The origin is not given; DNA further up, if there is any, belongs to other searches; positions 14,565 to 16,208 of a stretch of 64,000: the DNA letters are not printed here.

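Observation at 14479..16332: Low-GC orphan gene (coiled-coil + C-terminal 2-TM domain) bounded by hairpin-repeat arrays: candidate acquired single-gene module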

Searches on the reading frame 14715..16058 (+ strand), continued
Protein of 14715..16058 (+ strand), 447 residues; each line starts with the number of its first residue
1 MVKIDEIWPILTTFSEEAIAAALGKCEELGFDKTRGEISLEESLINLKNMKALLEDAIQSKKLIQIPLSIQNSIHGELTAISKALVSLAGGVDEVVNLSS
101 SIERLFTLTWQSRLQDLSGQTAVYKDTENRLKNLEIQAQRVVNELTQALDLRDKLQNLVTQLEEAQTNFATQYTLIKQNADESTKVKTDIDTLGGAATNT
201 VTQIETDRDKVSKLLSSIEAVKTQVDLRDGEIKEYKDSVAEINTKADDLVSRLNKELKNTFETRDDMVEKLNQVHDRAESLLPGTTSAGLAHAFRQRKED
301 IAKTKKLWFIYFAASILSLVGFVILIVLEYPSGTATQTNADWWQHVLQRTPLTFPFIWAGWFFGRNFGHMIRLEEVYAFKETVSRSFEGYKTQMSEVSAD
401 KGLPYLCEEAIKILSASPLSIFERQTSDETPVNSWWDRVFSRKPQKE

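Call 29: predict_structure(alignment_id=A1)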
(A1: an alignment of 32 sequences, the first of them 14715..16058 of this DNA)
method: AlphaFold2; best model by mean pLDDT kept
length: 447 residues; sequences in the alignment: 32
mean_pLDDT: 79.2   pTM: 0.35
mean pLDDT of the five models: 79.2, 77.5, 76.5, 74.2, 72.9
residues with pLDDT >= 90: 64; 70-90: 301; 50-70: 59; < 50: 23
segments of 3 or more residues with pLDDT < 50: 275-285, 424-427, 441-447
pLDDT, mean of each block of 10 residues (from residue 1): 77 88 89 86 88 87 85 92 92 91 89 68 67 82 87 89 88 87 85 81 82 81 80 79 79 75 63 48 51 84 90 93 84 55 79 88 88 87 82 78 79 75 52 59 41
secondary structure, 60 per line:
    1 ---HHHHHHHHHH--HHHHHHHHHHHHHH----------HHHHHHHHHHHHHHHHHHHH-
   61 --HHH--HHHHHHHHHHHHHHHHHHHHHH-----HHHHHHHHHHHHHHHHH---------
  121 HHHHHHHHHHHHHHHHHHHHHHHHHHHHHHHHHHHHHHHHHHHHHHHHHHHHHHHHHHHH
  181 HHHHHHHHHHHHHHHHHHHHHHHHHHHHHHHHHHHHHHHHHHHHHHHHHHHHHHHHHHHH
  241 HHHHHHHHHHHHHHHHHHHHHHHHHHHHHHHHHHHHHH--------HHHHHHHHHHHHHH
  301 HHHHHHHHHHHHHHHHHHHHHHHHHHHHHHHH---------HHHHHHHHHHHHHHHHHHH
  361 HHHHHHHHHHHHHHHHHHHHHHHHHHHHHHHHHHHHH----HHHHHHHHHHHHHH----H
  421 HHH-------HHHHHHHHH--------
elements in order: H4-13 H16-29 H40-59 H68-89 H95-111 H121-278 H287-332 H342-397 H402-415 H420-423 H431-439

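Call 56: fold_search(model_id=the predicted structure, library=pdb)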
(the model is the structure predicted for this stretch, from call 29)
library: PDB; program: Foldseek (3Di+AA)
matches with E <= 10: 116; with E <= 0.001: 0
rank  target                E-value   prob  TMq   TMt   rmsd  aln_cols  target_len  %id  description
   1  4ilo_A                9.7e-01  0.38  0.17  0.27  27.9       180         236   10  2.12A resolution structure of CT398 from Chlamydia trachomatis (released 2014-01-01)
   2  7nna                  1.1e+00  0.12  0.10  0.19  35.0       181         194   14  Toxin Import Through the Antibiotic Efflux Channel TolC (released 2021-07-07)
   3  8dt0_B                1.3e+00  0.28  0.11  0.30  10.7       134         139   13  Scaffolding protein functional sites using deep learning (released 2022-08-10)
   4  1i4t_B                1.5e+00  0.16  0.12  0.25  12.0       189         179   13  CRYSTAL STRUCTURE ANALYSIS OF RAC1-GMPPNP IN COMPLEX WITH ARFAPTIN (released 2001-05-16)
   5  8i21_A                2.0e+00  0.38  0.18  0.29  33.7       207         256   11  Cryo-EM structure of 6-subunit Smc5/6 arm region (released 2024-06-26)
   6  4z9i_A                2.2e+00  0.21  0.13  0.30   9.8       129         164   13  Asp-TarS from E. coli (released 2016-07-20)
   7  9uxh_F                2.2e+00  0.18  0.15  0.11  15.5       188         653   13  type II Lamassu, LmuACB with DNA (released 2026-03-25)
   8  6ewy                  2.5e+00  0.54  0.21  0.44  34.2       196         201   14  RipA Peptidoglycan hydrolase (Rv1477, Mycobacterium tuberculosis) N-terminal domain (released 2018-05-02)
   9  1i4l_A                2.7e+00  0.12  0.13  0.25  13.2       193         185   12  CRYSTAL STRUCTURE ANALYSIS OF RAC1-GDP IN COMPLEX WITH ARFAPTIN (P41) (released 2001-05-16)
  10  5h6i_A                2.7e+00  0.12  0.11  0.20  11.3       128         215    7  Crystal Structure of GBS CAMP Factor (released 2017-11-22)
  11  1i4t_A                2.7e+00  0.11  0.12  0.24  13.2       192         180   14  CRYSTAL STRUCTURE ANALYSIS OF RAC1-GMPPNP IN COMPLEX WITH ARFAPTIN (released 2001-05-16)
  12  9fqr_Co               2.8e+00  0.09  0.09  0.16  31.1       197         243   14  96-nm repeat of axonemal doublet microtubules from bovine sperm (released 2025-03-26)
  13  6djl_E                3.0e+00  0.18  0.17  0.28  19.2       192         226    9  Crystal structure of the Rab11 GEF SH3BP5 bound to nucleotide free Rab11A (released 2018-09-26)
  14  9qwr_B                3.0e+00  0.14  0.13  0.28  15.4       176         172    8  MIC60 helical bundle dimer (released 2026-02-25)
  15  4xef_A                3.0e+00  0.07  0.11  0.23  10.4       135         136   15  Pyk2-FAT complexed with Leupaxin LD motif LD1 (released 2015-12-23)
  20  8abq_C                3.6e+00  0.20  0.18  0.38  10.1       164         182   11  Structure of the SNX1-SNX5 complex, Pt derivative (released 2023-06-21)
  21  8to0_z4               4.0e+00  0.35  0.20  0.44  21.9       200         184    7  48-nm repeating structure of doublets from mouse sperm flagella (released 2023-11-01)
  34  8b3e_A                4.9e+00  0.04  0.06  0.07  17.4        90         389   14  Variant Surface Glycoprotein VSG397 (released 2023-01-25)
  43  8c5v_I                5.5e+00  0.05  0.16  0.14  40.4       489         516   10  Chemotaxis core signalling unit from E protein lysed E. coli cells (released 2023-09-13)
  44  8snb_6Q               5.7e+00  0.11  0.13  0.26   8.3       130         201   16  atomic model of sea urchin sperm doublet microtubule (48-nm periodicity) (released 2023-06-28)
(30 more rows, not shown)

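Call 59: find_encoding_contigs(protein=P0030, flank=8000, max_places=1)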
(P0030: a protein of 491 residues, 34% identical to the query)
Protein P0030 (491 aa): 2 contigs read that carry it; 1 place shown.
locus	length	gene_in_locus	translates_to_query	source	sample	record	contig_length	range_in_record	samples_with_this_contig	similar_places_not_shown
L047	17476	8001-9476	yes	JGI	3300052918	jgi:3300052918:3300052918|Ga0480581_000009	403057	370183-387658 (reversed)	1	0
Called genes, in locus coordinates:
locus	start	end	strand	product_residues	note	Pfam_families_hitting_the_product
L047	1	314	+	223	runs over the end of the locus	-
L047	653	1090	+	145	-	PF13682:CZB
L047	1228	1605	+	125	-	-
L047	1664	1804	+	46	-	-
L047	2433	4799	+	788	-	PF00270:DEAD, PF04851:ResIII, PF18766:SWI2_SNF2, PF00271:Helicase_C (weak), PF08463:EcoEI_R_C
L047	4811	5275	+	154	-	-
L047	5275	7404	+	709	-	PF12161:HsdM_N, PF02384:N6_Mtase, PF01170:UPF0020 (faint), PF07669:Eco57I (faint)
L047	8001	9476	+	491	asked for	-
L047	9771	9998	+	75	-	-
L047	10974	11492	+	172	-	PF07366:SnoaL, PF12680:SnoaL_2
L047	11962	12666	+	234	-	-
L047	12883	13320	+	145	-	PF01590:GAF, PF13185:GAF_2 (weak)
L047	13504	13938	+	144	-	PF07228:SpoIIE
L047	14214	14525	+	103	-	-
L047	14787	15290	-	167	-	PF07291:MauE (weak), PF07681:DoxX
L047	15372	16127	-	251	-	-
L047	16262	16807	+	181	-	PF00080:Sod_Cu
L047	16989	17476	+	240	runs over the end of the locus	-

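Call 60: find_encoding_contigs(protein=P0032, flank=8000, max_places=1)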
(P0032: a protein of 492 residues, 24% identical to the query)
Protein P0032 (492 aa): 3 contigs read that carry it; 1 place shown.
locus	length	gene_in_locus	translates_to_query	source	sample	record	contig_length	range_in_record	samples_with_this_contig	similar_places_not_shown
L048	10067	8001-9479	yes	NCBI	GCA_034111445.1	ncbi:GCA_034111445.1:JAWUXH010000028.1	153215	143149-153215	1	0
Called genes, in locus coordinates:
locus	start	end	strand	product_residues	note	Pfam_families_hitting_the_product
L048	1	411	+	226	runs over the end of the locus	PF01135:PCMT, PF00398:RrnaAD (weak), PF05175:MTS (faint), PF13847:Methyltransf_31 (weak), PF08242:Methyltransf_12 (weak), PF13649:Methyltransf_25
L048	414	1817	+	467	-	PF02321:OEP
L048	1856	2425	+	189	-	PF00857:Isochorismatase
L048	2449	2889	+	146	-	-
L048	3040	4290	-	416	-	PF04413:Glycos_transf_N, PF00534:Glycos_transf_1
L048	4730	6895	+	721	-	PF00317:Ribonuc_red_lgN, PF02867:Ribonuc_red_lgC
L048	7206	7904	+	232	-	PF12637:TSCPD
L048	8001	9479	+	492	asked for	-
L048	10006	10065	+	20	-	?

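Call 61: find_encoding_contigs(protein=P0025, flank=8000, max_places=1)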
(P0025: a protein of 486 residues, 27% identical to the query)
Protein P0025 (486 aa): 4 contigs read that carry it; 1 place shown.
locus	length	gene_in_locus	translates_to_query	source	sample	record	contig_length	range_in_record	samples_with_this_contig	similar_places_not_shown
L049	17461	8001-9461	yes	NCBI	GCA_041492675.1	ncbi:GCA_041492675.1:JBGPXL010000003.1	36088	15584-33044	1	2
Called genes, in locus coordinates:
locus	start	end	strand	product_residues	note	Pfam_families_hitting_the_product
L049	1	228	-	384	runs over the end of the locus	PF00266:Aminotran_5, PF01212:Beta_elim_lyase, PF01041:DegT_DnrJ_EryC1 (weak)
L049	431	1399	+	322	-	PF00348:polyprenyl_synt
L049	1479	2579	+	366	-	PF22612:GH113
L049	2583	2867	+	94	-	-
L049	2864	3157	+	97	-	-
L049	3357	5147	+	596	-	PF01336:tRNA_anti-codon, PF00152:tRNA-synt_2, PF02938:GAD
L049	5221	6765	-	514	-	PF00196:GerE (faint), PF01381:HTH_3 (faint), PF01527:HTH_Tnp_1 (faint), PF02796:HTH_7 (faint), PF08279:HTH_11 (faint), PF12840:HTH_20 (faint), PF13384:HTH_23 (faint), PF08281:Sigma70_r4_2 (weak), +5 more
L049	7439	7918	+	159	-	-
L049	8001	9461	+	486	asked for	-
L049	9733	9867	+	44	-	-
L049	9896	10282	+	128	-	-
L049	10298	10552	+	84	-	-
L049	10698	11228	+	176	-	-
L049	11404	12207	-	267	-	PF12728:HTH_17, PF02861:Clp_N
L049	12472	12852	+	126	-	-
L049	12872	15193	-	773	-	PF00069:Pkinase, PF07714:PK_Tyr_Ser-Thr, PF14531:Kinase-like (weak), PF00069:Pkinase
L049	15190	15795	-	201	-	PF07638:Sigma70_ECF (weak), PF04542:Sigma70_r2, PF08281:Sigma70_r4_2, PF04545:Sigma70_r4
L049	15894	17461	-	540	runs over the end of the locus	PF00989:PAS, PF13188:PAS_8 (weak), PF08447:PAS_3, PF08448:PAS_4, PF13426:PAS_9, PF00512:HisKA, PF02518:HATPase_c, PF00072:Response_reg, +1 more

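Call 62: find_encoding_contigs(protein=P0029, flank=8000, max_places=1)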
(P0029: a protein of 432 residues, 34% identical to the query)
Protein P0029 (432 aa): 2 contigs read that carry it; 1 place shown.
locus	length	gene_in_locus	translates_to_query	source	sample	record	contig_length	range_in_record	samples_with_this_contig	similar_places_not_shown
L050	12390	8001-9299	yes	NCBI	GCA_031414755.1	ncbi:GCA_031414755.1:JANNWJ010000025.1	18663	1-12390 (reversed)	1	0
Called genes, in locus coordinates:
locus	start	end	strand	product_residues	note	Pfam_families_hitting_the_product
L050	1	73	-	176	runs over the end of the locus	-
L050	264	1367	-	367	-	PF00448:SRP54 (weak), PF02492:cobW, PF03308:MeaB (faint)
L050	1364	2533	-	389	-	PF01841:Transglut_core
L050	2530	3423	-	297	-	PF00230:MIP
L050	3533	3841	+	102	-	PF01022:HTH_5, PF12840:HTH_20, PF25212:HVO_A0114 (weak)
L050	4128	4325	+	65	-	-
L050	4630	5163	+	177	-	-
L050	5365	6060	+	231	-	PF03572:Peptidase_S41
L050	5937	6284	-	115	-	-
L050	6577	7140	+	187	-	PF07617:DUF1579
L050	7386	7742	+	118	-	-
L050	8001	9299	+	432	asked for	-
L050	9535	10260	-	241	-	PF09517:RE_Eco29kI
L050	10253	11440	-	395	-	PF00145:DNA_methylase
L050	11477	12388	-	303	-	?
